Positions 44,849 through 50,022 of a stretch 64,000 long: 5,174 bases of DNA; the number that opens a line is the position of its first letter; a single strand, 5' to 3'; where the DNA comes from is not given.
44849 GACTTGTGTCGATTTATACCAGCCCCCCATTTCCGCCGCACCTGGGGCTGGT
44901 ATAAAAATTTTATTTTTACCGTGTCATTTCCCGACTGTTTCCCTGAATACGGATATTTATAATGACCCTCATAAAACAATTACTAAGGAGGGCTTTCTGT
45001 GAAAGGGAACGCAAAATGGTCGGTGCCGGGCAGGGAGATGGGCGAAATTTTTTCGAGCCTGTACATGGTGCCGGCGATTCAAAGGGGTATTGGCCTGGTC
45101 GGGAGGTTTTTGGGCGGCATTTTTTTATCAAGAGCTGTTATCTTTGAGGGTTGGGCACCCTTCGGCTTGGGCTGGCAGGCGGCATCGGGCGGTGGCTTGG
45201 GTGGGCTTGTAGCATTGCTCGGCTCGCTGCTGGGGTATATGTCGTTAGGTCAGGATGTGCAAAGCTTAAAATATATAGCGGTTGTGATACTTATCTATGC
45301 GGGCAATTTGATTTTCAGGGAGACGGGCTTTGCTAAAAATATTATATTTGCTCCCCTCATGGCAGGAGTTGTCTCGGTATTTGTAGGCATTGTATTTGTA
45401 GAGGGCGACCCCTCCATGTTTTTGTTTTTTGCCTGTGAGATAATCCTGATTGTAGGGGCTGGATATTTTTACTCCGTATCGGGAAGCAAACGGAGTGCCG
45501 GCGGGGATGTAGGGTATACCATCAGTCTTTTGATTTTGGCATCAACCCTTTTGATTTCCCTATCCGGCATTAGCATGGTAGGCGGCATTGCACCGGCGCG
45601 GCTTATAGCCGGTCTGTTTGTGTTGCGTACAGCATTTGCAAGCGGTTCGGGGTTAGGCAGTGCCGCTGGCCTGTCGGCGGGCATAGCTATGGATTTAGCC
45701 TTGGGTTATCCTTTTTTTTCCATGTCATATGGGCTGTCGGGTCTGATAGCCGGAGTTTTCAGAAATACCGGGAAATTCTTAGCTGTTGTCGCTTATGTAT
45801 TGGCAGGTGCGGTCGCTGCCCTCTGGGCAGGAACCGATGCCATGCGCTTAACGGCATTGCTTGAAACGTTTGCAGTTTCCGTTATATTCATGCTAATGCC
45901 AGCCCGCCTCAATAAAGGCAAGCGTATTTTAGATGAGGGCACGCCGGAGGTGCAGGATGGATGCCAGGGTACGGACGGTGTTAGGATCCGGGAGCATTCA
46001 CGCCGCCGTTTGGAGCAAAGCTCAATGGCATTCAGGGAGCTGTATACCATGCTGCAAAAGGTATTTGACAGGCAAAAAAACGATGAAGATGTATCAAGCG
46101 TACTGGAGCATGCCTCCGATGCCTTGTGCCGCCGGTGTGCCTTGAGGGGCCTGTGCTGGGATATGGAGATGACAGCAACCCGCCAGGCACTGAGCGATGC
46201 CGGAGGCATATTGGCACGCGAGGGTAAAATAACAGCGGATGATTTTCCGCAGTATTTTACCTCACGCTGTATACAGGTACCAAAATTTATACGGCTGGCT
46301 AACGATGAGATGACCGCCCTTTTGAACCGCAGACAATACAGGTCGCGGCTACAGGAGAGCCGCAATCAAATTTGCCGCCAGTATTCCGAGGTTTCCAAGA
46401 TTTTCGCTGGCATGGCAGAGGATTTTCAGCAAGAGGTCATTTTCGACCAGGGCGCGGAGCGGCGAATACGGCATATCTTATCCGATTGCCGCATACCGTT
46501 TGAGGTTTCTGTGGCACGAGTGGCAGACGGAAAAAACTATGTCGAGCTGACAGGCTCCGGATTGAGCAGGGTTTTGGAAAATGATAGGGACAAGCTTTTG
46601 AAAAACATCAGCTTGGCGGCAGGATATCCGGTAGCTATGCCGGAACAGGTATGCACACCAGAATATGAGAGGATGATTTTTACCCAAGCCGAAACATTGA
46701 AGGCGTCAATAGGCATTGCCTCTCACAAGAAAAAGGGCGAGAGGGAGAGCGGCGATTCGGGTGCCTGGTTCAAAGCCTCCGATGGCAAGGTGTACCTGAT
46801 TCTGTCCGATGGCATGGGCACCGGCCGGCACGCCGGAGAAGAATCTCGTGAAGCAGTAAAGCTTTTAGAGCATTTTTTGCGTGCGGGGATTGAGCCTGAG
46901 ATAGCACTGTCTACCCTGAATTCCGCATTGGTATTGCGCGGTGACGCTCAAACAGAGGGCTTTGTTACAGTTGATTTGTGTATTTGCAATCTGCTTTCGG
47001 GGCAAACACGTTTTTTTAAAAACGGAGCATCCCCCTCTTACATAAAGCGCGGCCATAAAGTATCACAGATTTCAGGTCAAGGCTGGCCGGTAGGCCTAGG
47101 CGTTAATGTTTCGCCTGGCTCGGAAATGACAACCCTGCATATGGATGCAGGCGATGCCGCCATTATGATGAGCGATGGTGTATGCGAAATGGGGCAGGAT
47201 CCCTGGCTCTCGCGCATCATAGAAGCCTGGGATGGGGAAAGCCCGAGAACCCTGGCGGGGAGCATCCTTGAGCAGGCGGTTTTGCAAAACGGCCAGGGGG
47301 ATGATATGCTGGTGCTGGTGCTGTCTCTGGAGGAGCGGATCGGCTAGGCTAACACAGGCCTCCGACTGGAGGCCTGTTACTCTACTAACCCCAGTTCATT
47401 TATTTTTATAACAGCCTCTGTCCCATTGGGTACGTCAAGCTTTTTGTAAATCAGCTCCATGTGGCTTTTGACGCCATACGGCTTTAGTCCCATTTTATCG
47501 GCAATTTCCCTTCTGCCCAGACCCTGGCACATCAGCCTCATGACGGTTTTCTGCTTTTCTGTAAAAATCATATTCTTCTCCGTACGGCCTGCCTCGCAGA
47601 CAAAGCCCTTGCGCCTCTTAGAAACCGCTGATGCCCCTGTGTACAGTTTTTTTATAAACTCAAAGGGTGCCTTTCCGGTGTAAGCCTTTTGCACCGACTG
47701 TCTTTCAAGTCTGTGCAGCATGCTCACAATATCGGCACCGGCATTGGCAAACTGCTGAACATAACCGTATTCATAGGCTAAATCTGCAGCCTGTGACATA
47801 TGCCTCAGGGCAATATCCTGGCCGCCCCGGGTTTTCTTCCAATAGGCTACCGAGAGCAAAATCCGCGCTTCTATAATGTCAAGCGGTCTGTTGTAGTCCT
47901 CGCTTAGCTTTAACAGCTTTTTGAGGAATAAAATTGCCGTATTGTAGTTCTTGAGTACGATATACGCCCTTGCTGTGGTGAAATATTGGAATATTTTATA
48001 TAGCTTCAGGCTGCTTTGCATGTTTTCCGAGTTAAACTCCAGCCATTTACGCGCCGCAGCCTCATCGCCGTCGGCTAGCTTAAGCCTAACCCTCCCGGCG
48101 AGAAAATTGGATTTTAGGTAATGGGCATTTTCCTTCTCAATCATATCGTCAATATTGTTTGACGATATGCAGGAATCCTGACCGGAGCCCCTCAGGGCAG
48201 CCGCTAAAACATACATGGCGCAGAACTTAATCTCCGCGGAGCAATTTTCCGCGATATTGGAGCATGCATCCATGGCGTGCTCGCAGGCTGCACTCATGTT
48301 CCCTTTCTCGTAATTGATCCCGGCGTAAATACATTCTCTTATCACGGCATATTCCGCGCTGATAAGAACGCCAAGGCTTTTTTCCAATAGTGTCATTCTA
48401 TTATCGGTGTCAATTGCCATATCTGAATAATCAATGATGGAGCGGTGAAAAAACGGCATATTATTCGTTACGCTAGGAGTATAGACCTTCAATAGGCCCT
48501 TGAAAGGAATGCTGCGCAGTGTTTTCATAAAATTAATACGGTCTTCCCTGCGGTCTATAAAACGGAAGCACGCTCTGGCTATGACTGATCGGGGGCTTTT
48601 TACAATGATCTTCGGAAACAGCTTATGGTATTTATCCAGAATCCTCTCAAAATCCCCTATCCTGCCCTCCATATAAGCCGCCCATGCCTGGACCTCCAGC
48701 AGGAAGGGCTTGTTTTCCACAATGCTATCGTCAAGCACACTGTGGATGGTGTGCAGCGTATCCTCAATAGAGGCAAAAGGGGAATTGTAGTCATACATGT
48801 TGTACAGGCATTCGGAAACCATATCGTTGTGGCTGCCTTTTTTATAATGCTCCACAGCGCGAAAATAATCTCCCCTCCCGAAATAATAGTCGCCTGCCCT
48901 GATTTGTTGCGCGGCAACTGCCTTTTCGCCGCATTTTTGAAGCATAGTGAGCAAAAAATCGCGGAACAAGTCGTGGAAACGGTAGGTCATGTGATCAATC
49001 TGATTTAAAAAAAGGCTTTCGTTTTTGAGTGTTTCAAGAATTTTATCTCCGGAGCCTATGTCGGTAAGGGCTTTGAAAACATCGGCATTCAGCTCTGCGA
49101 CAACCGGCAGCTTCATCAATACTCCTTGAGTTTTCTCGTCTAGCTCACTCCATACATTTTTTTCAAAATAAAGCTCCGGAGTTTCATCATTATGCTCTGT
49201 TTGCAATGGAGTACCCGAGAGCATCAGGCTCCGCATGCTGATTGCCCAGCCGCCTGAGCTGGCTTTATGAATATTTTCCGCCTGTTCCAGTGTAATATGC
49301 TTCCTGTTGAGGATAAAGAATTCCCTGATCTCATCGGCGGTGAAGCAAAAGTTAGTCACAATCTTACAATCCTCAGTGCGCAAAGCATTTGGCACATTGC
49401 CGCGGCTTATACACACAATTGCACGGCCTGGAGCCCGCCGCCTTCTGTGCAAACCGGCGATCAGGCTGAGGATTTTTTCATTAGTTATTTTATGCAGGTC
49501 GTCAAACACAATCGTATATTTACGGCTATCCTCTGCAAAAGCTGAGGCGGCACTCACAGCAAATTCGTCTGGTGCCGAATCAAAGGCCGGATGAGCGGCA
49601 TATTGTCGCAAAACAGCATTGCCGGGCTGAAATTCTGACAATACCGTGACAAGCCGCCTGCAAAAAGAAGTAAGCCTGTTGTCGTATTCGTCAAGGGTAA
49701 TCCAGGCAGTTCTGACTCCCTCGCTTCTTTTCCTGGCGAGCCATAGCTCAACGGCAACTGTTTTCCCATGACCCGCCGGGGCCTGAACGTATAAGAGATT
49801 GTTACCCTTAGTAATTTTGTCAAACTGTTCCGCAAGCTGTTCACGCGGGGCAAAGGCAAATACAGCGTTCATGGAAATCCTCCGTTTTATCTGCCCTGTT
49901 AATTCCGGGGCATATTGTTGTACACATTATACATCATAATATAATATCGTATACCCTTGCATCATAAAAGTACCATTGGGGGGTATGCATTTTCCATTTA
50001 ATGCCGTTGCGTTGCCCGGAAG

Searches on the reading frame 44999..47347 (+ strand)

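Call 24: search_protein_families(library=pfam, proteins=[window:44999-47347:+], max_evalue=0.0001)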
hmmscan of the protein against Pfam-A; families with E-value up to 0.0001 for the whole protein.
window:44999-47347:+ (782 aa): 2 families
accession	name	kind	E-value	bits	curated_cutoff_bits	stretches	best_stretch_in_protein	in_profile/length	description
PF19732.4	SpoIIE_N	-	2e-40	139.4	27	1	37-520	45-540/605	Stage II sporulation protein E N-terminal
PF07228.17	SpoIIE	-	7.7e-23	81.9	25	1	594-776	1-190/192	Stage II sporulation protein E (SpoIIE)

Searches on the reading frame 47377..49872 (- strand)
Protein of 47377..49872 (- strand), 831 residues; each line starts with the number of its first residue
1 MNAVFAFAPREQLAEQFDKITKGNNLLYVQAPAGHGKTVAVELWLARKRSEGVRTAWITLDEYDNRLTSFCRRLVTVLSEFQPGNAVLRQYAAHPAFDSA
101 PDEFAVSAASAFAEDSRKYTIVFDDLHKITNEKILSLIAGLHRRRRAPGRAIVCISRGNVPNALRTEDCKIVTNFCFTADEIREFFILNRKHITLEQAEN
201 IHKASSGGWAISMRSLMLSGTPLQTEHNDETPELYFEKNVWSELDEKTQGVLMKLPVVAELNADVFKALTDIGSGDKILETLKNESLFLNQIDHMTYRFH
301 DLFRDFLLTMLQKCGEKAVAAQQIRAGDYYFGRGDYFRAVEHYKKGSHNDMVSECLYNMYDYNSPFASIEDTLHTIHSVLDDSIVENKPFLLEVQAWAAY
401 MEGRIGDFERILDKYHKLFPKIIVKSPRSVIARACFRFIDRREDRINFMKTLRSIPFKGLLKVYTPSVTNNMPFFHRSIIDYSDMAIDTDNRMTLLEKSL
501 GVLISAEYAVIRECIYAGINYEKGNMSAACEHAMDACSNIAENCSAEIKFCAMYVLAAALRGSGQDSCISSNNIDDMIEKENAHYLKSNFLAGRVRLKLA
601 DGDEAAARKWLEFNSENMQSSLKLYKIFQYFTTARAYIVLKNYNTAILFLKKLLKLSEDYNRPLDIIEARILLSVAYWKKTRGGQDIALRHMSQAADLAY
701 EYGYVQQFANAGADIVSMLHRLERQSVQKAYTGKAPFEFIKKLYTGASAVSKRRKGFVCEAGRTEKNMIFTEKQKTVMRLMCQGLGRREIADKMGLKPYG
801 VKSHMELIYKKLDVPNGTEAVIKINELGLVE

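Call 24: search_protein_families(library=pfam, proteins=[window:47377-49872:-], max_evalue=0.0001)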
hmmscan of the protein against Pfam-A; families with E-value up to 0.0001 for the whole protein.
window:47377-49872:- (831 aa): 4 families
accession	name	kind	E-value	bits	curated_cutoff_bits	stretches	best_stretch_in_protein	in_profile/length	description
PF17874.7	TPR_MalT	-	2.4e-20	73.6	45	1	515-724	127-335/336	MalT-like TPR region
PF00196.25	GerE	-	1.9e-11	43.8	23.5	1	769-822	2-55/57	Bacterial regulatory proteins, luxR family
PF13191.12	AAA_16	-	1.5e-05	26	32.6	1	11-147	10-161/167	AAA ATPase domain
PF07719.23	TPR_2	-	7.5e-05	23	27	0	630-659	4-33/34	Tetratricopeptide repeat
